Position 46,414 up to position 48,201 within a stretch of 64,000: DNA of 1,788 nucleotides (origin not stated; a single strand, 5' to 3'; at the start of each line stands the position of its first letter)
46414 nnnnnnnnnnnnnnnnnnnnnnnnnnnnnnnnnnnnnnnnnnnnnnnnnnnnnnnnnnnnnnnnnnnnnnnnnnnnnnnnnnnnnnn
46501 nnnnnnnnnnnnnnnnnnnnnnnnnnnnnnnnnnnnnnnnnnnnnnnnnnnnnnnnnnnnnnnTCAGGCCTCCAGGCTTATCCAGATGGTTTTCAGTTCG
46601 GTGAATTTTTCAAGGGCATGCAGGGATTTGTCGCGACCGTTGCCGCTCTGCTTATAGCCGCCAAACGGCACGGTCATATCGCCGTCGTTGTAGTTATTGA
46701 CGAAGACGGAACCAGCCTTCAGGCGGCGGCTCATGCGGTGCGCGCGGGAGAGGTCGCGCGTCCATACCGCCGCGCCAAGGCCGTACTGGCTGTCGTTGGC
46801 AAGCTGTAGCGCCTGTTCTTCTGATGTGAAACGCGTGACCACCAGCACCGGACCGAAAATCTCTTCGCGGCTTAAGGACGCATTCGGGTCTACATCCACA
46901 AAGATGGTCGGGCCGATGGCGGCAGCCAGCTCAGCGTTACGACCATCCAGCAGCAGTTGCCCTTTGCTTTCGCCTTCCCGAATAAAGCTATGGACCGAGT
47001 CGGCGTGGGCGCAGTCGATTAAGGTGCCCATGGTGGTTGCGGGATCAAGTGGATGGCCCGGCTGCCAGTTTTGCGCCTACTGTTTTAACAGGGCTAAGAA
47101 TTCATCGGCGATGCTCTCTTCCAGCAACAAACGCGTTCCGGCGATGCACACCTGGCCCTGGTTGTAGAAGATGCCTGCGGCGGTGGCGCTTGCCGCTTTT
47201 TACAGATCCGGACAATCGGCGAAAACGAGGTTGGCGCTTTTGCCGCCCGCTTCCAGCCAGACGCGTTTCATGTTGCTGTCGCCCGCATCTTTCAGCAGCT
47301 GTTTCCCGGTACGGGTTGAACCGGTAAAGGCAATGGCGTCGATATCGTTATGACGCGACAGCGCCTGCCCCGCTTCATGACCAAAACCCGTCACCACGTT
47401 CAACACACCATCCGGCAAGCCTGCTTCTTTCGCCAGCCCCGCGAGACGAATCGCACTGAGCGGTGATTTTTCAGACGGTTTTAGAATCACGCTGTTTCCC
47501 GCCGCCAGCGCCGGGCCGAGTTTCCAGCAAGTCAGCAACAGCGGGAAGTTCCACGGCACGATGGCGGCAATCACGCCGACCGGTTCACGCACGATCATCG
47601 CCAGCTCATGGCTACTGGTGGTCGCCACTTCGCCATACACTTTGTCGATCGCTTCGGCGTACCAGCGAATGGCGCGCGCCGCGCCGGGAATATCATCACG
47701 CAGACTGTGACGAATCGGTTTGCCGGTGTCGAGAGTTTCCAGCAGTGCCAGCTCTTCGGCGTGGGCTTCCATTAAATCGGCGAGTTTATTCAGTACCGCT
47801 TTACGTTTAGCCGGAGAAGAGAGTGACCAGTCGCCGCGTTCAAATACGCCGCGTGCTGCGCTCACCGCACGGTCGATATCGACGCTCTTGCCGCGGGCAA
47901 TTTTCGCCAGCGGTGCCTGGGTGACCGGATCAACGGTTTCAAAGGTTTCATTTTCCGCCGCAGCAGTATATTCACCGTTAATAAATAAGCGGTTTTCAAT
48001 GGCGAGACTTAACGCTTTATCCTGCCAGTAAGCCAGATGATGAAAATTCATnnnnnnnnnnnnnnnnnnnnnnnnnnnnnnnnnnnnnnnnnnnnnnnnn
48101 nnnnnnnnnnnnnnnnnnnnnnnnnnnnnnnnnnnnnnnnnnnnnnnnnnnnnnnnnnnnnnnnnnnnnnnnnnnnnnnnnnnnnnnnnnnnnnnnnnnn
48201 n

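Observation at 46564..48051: puuC carries two in-frame stop codons in an otherwise intact aldehyde dehydrogenase frame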

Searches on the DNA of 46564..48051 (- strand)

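Call 3: search_dna_similar(query=window:46564-48051:-, collection=ecoli_genomes, mode=near, max_rows=30)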
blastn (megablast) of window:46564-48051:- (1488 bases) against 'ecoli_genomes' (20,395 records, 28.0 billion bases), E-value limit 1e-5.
Records with a match: 4372; places in all: 4377; records where one place covers at least 80% of the query: 4363.
Genomes with a match: 4372 of 5426; with a place that covers at least 80% of the query: 4363. Places per genome that has any: lowest 1, median 1, highest 2. On chromosomes: 4371 places; on plasmids: 6.
Best place of each record, by identity: >=99% 474; 95-99% 3763; 90-95% 135.
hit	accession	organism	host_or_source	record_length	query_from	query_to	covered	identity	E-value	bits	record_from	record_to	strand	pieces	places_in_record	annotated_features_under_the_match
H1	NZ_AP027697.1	Escherichia coli strain PSS-12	Homo sapiens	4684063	1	1488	100%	99.9%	0e+0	2743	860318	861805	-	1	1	puuC: aldehyde dehydrogenase PuuC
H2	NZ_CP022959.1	Escherichia coli ATCC 8739 strain ATCC 8739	stepwise adaptation to AgNO3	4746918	1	1488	100%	99.9%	0e+0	2737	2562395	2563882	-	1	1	puuC: aldehyde dehydrogenase PuuC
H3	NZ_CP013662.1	Escherichia coli strain 08-00022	Homo sapiens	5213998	1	1488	100%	99.9%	0e+0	2737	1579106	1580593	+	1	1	puuC: aldehyde dehydrogenase PuuC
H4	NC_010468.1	Escherichia coli ATCC 8739 strain ATCC 8739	-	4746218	1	1488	100%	99.9%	0e+0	2737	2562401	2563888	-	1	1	puuC: aldehyde dehydrogenase PuuC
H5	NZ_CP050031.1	Escherichia coli strain 33-6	broiler chicken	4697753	1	1488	100%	99.9%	0e+0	2737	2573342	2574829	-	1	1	puuC: aldehyde dehydrogenase PuuC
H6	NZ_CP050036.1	Escherichia coli strain 58-3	broiler chicken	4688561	1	1488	100%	99.9%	0e+0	2737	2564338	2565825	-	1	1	puuC: aldehyde dehydrogenase PuuC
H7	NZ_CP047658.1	Escherichia coli strain LD39-1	feces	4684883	1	1488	100%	99.9%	0e+0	2737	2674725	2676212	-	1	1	puuC: aldehyde dehydrogenase PuuC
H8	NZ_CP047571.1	Escherichia coli strain 2EC1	Homo sapiens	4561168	1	1488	100%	99.9%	0e+0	2737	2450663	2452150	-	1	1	puuC: aldehyde dehydrogenase PuuC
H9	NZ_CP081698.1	Escherichia coli strain CT02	-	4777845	1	1488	100%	99.9%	0e+0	2737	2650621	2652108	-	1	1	puuC: aldehyde dehydrogenase PuuC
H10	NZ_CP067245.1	Escherichia coli strain OW1E2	surface water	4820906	1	1488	100%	99.9%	0e+0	2737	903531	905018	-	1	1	puuC: aldehyde dehydrogenase PuuC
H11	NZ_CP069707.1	Escherichia coli strain E41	pig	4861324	1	1488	100%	99.9%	0e+0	2737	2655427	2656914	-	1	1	puuC: aldehyde dehydrogenase PuuC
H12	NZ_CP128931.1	Escherichia coli strain TUM9757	missing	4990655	1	1488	100%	99.9%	0e+0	2737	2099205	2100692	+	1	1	puuC: aldehyde dehydrogenase PuuC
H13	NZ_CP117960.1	Escherichia coli strain B-3008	Homo sapiens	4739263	1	1488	100%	99.9%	0e+0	2737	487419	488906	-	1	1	puuC: aldehyde dehydrogenase PuuC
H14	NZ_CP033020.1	Escherichia coli ATCC 8739 strain ATCC 8739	not collected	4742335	1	1488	100%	99.9%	0e+0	2737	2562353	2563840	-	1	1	puuC: aldehyde dehydrogenase PuuC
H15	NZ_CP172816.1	Escherichia coli strain BS-01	Gallus gallus domesticus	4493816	1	1488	100%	99.9%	0e+0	2737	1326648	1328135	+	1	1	puuC: aldehyde dehydrogenase PuuC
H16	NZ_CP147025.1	Escherichia coli strain KCTC 2571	feces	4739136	1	1488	100%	99.9%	0e+0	2737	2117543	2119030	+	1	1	puuC: aldehyde dehydrogenase PuuC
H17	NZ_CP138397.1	Escherichia coli strain 81EVA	Homo sapiens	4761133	1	1488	100%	99.9%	0e+0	2737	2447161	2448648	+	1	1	puuC: aldehyde dehydrogenase PuuC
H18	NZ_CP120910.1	Escherichia coli strain PD007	Homo sapiens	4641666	1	1488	100%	99.9%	0e+0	2737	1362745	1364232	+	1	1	puuC: aldehyde dehydrogenase PuuC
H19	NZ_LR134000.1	Escherichia coli strain NCTC9066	missing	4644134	1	1488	100%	99.9%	0e+0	2737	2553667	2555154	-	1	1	puuC: aldehyde dehydrogenase PuuC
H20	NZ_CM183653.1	Escherichia coli strain GmM062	Homo sapiens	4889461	1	1488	100%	99.9%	0e+0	2737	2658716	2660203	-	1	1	puuC: aldehyde dehydrogenase PuuC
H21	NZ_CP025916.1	Escherichia coli strain 120899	Homo sapiens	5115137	1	1488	100%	99.8%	0e+0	2732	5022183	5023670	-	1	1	puuC: aldehyde dehydrogenase PuuC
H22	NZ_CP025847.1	Escherichia coli strain 602354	Homo sapiens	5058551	1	1488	100%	99.8%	0e+0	2732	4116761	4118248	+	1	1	puuC: aldehyde dehydrogenase PuuC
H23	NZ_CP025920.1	Escherichia coli strain 103605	Homo sapiens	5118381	1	1488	100%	99.8%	0e+0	2732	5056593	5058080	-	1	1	puuC: aldehyde dehydrogenase PuuC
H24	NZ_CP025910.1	Escherichia coli strain 204446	Homo sapiens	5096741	1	1488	100%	99.8%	0e+0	2732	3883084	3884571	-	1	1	puuC: aldehyde dehydrogenase PuuC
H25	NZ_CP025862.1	Escherichia coli strain 504237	Homo sapiens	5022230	1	1488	100%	99.8%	0e+0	2732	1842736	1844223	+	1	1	puuC: aldehyde dehydrogenase PuuC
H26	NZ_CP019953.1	Escherichia coli M8 strain M8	Mus musculus C57Bl/6J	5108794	1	1488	100%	99.8%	0e+0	2732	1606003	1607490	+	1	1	puuC: aldehyde dehydrogenase PuuC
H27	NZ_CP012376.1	Escherichia coli strain GE3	human feces of different individuals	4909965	1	1488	100%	99.8%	0e+0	2732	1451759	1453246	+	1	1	puuC: aldehyde dehydrogenase PuuC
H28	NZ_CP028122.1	Escherichia coli O43 str. RM10042 strain RM10042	Bos taurus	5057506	1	1488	100%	99.8%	0e+0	2732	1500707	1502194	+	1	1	puuC: aldehyde dehydrogenase PuuC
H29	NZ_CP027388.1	Escherichia coli strain 2011C-4251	Homo sapiens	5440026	1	1488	100%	99.8%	0e+0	2732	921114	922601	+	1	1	puuC: aldehyde dehydrogenase PuuC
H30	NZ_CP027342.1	Escherichia coli strain 2014C-4587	Homo sapiens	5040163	1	1488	100%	99.8%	0e+0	2732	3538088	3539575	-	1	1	puuC: aldehyde dehydrogenase PuuC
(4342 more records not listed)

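Call 5: get_annotated_region(hit=H1, flank=6000)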
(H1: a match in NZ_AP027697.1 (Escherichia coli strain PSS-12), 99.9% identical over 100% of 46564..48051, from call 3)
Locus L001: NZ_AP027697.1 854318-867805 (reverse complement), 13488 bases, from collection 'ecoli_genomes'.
description: Escherichia coli strain PSS-12 chromosome, complete genome
organism: Escherichia coli strain PSS-12 (NCBI taxid 562)
replicon: chromosome; assembly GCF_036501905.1
host: Homo sapiens; source: feces; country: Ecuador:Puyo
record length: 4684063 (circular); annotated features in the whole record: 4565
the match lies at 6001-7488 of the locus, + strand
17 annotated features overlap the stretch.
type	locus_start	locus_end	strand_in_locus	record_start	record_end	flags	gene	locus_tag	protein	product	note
CDS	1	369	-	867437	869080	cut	sapA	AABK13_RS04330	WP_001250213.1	ABC transporter substrate-binding protein SapA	-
CDS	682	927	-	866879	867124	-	ymjA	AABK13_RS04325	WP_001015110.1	YmjA family protein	-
CDS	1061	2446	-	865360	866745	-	puuP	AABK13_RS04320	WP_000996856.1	putrescine/proton symporter PuuP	-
CDS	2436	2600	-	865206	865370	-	-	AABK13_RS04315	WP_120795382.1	protein YmjE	-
CDS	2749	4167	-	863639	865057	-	puuA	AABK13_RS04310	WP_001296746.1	glutamate-putrescine ligase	-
CDS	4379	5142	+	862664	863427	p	puuD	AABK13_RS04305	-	gamma-glutamyl-gamma-aminobutyrate hydrolase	frameshifted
CDS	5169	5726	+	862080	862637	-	puuR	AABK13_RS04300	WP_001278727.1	HTH-type transcriptional regulator PuuR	-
CDS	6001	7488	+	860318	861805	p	puuC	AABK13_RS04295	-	aldehyde dehydrogenase PuuC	internal stop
CDS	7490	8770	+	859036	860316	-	puuB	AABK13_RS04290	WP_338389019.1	gamma-glutamylputrescine oxidase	-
CDS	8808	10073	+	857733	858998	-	puuE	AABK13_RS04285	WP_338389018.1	4-aminobutyrate transaminase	-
CDS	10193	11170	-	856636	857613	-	pspF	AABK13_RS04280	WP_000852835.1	phage shock protein operon transcriptional activator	-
CDS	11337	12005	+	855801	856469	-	pspA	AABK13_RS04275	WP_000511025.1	phage shock protein PspA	-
CDS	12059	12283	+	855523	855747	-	pspB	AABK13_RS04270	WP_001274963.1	envelope stress response membrane protein PspB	-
CDS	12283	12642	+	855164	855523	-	pspC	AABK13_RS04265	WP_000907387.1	envelope stress response membrane protein PspC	-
CDS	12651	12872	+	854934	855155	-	pspD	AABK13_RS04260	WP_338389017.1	phage shock protein PspD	-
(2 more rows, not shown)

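Call 6: get_annotated_region(hit=H4, flank=6000)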
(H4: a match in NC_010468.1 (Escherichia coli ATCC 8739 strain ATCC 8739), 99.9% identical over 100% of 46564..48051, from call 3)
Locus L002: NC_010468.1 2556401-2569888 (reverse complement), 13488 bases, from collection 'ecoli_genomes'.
description: Escherichia coli ATCC 8739, complete sequence
organism: Escherichia coli ATCC 8739 strain ATCC 8739 (NCBI taxid 481805)
replicon: chromosome; assembly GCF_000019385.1
host: -; source: -; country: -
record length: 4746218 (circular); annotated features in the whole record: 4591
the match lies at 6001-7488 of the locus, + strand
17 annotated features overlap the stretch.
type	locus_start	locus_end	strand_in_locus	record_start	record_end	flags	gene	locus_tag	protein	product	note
CDS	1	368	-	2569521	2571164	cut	sapA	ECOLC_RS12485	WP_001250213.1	ABC transporter substrate-binding protein SapA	-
CDS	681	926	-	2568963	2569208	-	ymjA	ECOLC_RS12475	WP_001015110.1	YmjA family protein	-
CDS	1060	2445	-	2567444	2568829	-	puuP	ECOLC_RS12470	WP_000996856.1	putrescine/proton symporter PuuP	-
CDS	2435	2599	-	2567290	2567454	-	-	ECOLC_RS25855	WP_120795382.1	protein YmjE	-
CDS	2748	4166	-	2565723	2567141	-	puuA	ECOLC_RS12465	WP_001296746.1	glutamate-putrescine ligase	-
CDS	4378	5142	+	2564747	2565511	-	puuD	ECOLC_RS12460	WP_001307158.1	gamma-glutamyl-gamma-aminobutyrate hydrolase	-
CDS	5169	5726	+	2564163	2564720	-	puuR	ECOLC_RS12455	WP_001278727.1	HTH-type transcriptional regulator PuuR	-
CDS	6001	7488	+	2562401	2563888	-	puuC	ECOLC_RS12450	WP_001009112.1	aldehyde dehydrogenase PuuC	-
CDS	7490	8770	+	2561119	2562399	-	puuB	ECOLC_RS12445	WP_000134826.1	gamma-glutamylputrescine oxidase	-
CDS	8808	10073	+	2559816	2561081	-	puuE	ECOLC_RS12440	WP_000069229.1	4-aminobutyrate transaminase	-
CDS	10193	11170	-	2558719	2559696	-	pspF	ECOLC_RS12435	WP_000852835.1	phage shock protein operon transcriptional activator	-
CDS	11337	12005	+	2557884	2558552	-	pspA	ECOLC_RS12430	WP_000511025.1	phage shock protein PspA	-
CDS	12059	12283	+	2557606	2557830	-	pspB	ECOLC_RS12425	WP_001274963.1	envelope stress response membrane protein PspB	-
CDS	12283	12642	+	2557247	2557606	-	pspC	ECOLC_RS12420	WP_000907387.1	envelope stress response membrane protein PspC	-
CDS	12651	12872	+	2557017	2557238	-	pspD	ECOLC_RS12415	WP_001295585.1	phage shock protein PspD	-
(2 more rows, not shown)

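Call 15: search_dna_similar(query=window:47167-47237:-, collection=ecoli_genomes, mode=near, max_rows=25)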
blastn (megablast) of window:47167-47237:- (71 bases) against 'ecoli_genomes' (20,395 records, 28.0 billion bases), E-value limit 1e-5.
Records with a match: 1058; places in all: 1059; records where one place covers at least 80% of the query: 1058.
Genomes with a match: 1058 of 5426; with a place that covers at least 80% of the query: 1058. Places per genome that has any: lowest 1, median 1, highest 2. On chromosomes: 1056 places; on plasmids: 3.
Best place of each record, by identity: >=99% 1; 95-99% 1053; 90-95% 2; 80-90% 2.
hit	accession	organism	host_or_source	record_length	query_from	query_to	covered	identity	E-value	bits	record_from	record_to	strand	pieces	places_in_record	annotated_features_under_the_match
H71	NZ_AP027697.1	Escherichia coli strain PSS-12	Homo sapiens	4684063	1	71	100%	100.0%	2e-28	132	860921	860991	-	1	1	puuC: aldehyde dehydrogenase PuuC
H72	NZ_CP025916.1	Escherichia coli strain 120899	Homo sapiens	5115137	1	71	100%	98.6%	9e-27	126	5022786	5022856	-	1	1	puuC: aldehyde dehydrogenase PuuC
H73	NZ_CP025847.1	Escherichia coli strain 602354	Homo sapiens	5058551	1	71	100%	98.6%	9e-27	126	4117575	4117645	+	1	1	puuC: aldehyde dehydrogenase PuuC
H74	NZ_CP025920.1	Escherichia coli strain 103605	Homo sapiens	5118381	1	71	100%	98.6%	9e-27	126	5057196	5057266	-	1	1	puuC: aldehyde dehydrogenase PuuC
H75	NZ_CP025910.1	Escherichia coli strain 204446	Homo sapiens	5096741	1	71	100%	98.6%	9e-27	126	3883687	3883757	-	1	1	puuC: aldehyde dehydrogenase PuuC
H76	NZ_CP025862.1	Escherichia coli strain 504237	Homo sapiens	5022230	1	71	100%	98.6%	9e-27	126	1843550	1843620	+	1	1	puuC: aldehyde dehydrogenase PuuC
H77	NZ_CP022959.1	Escherichia coli ATCC 8739 strain ATCC 8739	stepwise adaptation to AgNO3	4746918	1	71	100%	98.6%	9e-27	126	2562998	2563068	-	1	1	puuC: aldehyde dehydrogenase PuuC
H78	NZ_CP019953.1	Escherichia coli M8 strain M8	Mus musculus C57Bl/6J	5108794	1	71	100%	98.6%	9e-27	126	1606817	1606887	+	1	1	puuC: aldehyde dehydrogenase PuuC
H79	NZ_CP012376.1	Escherichia coli strain GE3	human feces of different individuals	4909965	1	71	100%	98.6%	9e-27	126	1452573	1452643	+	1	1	puuC: aldehyde dehydrogenase PuuC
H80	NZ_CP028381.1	Escherichia coli strain RM10466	Bos taurus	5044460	1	71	100%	98.6%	9e-27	126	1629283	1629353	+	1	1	puuC: aldehyde dehydrogenase PuuC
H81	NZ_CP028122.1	Escherichia coli O43 str. RM10042 strain RM10042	Bos taurus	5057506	1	71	100%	98.6%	9e-27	126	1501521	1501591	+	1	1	puuC: aldehyde dehydrogenase PuuC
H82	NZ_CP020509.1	Escherichia coli strain 165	Homo sapiens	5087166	1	71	100%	98.6%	9e-27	126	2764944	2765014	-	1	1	puuC: aldehyde dehydrogenase PuuC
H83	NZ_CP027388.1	Escherichia coli strain 2011C-4251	Homo sapiens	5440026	1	71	100%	98.6%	9e-27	126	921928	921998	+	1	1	puuC: aldehyde dehydrogenase PuuC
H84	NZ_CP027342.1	Escherichia coli strain 2014C-4587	Homo sapiens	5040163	1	71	100%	98.6%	9e-27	126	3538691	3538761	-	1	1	puuC: aldehyde dehydrogenase PuuC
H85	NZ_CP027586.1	Escherichia coli strain 2012EL-2448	Homo sapiens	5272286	1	71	100%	98.6%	9e-27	126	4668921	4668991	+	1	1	puuC: aldehyde dehydrogenase PuuC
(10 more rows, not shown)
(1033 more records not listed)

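Call 16: search_dna_similar(query=window:47044-47114:-, collection=ecoli_genomes, mode=near, max_rows=15)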
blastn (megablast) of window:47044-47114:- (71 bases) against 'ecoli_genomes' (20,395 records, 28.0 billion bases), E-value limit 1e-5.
Records with a match: 4348; places in all: 4351; records where one place covers at least 80% of the query: 4348.
Genomes with a match: 4348 of 5426; with a place that covers at least 80% of the query: 4348. Places per genome that has any: lowest 1, median 1, highest 2. On chromosomes: 4346 places; on plasmids: 5.
Best place of each record, by identity: 95-99% 4333; 90-95% 15.
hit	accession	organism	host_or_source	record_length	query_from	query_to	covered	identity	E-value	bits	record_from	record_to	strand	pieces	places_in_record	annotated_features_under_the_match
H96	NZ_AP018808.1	Escherichia coli strain E2865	Bos taurus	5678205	1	71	100%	98.6%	9e-27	126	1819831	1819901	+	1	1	puuC: aldehyde dehydrogenase PuuC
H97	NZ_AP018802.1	Escherichia coli strain E2863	Bos taurus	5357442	1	71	100%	98.6%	9e-27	126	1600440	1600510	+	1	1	puuC: aldehyde dehydrogenase PuuC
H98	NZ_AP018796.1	Escherichia coli strain E2855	Bos taurus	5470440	1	71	100%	98.6%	9e-27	126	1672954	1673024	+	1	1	puuC: aldehyde dehydrogenase PuuC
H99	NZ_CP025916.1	Escherichia coli strain 120899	Homo sapiens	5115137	1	71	100%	98.6%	9e-27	126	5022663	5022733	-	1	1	puuC: aldehyde dehydrogenase PuuC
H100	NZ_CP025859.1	Escherichia coli strain 504239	Homo sapiens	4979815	1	71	100%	98.6%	9e-27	126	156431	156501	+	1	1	puuC: aldehyde dehydrogenase PuuC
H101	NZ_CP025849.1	Escherichia coli strain 600468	Homo sapiens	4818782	1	71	100%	98.6%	9e-27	126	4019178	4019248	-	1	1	puuC: aldehyde dehydrogenase PuuC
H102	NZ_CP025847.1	Escherichia coli strain 602354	Homo sapiens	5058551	1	71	100%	98.6%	9e-27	126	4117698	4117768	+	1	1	puuC: aldehyde dehydrogenase PuuC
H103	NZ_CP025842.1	Escherichia coli strain 720632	Homo sapiens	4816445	1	71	100%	98.6%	9e-27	126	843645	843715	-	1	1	puuC: aldehyde dehydrogenase PuuC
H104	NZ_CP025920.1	Escherichia coli strain 103605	Homo sapiens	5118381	1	71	100%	98.6%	9e-27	126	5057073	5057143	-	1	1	puuC: aldehyde dehydrogenase PuuC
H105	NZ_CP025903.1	Escherichia coli strain 300709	Homo sapiens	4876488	1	71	100%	98.6%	9e-27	126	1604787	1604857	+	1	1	puuC: aldehyde dehydrogenase PuuC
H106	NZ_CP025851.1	Escherichia coli strain 510016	Homo sapiens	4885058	1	71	100%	98.6%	9e-27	126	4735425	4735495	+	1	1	puuC: aldehyde dehydrogenase PuuC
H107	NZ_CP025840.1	Escherichia coli strain 214-4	Homo sapiens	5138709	1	71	100%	98.6%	9e-27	126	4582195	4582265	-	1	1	puuC: aldehyde dehydrogenase PuuC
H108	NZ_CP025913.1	Escherichia coli strain 203740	Homo sapiens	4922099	1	71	100%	98.6%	9e-27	126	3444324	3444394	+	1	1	puuC: aldehyde dehydrogenase PuuC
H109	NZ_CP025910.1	Escherichia coli strain 204446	Homo sapiens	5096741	1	71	100%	98.6%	9e-27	126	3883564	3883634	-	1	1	puuC: aldehyde dehydrogenase PuuC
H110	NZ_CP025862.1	Escherichia coli strain 504237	Homo sapiens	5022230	1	71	100%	98.6%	9e-27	126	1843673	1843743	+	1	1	puuC: aldehyde dehydrogenase PuuC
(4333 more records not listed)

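Call 40: search_dna_similar(query=L002:2748-4166:-, collection=ecoli_genomes, mode=near, max_rows=8, rows=spread)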
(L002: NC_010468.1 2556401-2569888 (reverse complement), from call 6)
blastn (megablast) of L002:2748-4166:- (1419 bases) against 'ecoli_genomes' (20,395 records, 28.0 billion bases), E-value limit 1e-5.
Records with a match: 4374; places in all: 4378; records where one place covers at least 80% of the query: 4372.
Genomes with a match: 4374 of 5426; with a place that covers at least 80% of the query: 4372. Places per genome that has any: lowest 1, median 1, highest 2. On chromosomes: 4372 places; on plasmids: 6.
Best place of each record, by identity: >=99% 1348; 95-99% 3026.
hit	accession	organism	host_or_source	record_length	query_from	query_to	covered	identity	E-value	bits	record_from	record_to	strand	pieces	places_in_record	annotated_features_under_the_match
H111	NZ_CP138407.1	Escherichia coli strain 50EVAW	Homo sapiens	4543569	1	1419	100%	100.0%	0e+0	2638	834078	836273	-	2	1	puuA: glutamate-putrescine ligase | IS1-like element IS1X2 family transposase | hypothetical protein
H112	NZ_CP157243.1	Escherichia coli strain 2024CK-00535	Homo sapiens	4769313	1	1419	100%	100.0%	0e+0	2621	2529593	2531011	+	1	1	puuA: glutamate-putrescine ligase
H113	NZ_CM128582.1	Escherichia coli strain 600029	Homo sapiens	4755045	1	1419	100%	99.9%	0e+0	2610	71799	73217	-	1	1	puuA: glutamate-putrescine ligase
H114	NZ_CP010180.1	Escherichia coli strain M1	mouse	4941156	1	1419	100%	98.0%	0e+0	2466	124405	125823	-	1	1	puuA: glutamate-putrescine ligase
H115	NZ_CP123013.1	Escherichia coli strain 18-4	Homo sapiens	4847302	1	1419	100%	97.9%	0e+0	2455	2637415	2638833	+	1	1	puuA: glutamate-putrescine ligase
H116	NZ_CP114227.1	Escherichia coli strain N4220121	wastewater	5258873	1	1419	100%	97.9%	0e+0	2455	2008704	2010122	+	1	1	puuA: glutamate-putrescine ligase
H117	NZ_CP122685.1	Escherichia coli strain ETEC4067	Sus scrofa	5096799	1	1419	100%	97.7%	0e+0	2438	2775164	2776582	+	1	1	puuA: glutamate-putrescine ligase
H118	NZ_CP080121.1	Escherichia coli strain PK8217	chicken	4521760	840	1419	41%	99.8%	0e+0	1066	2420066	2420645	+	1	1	puuA: glutamate-putrescine ligase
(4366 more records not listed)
